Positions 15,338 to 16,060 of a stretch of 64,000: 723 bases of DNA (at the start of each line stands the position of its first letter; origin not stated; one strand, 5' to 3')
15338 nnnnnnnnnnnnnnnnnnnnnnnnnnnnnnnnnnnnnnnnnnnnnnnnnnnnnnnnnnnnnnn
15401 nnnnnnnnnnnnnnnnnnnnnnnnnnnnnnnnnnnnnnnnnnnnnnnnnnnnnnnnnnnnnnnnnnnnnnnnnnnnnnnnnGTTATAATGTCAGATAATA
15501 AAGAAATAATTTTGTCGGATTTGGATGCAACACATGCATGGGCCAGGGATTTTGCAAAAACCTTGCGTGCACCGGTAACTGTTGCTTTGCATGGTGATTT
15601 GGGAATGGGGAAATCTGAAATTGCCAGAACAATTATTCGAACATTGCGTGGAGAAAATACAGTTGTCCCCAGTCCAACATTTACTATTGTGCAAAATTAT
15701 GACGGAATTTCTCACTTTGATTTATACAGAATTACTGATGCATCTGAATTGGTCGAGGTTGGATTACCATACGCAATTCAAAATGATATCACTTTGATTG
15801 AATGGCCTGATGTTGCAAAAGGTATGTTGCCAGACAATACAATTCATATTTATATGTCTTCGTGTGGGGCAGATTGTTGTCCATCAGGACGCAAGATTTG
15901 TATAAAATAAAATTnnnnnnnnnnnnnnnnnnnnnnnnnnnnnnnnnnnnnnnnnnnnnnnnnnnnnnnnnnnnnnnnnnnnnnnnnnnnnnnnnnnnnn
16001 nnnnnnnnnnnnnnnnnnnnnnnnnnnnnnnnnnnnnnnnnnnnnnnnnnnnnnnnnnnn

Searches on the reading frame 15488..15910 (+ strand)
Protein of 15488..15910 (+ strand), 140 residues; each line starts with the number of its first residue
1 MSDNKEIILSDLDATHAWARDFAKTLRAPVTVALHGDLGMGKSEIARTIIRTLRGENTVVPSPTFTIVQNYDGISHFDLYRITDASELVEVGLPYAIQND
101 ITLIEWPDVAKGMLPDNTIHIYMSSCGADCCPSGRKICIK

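Call 3: search_protein_families(library=pfam, proteins=[window:15488-15910:+], max_evalue=0.01)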
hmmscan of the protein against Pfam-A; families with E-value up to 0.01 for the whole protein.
window:15488-15910:+ (140 aa): 1 family
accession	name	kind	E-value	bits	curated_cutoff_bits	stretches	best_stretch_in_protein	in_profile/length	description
PF02367.23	TsaE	-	7.3e-30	104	26.6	1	10-125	2-120/128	Threonylcarbamoyl adenosine biosynthesis protein TsaE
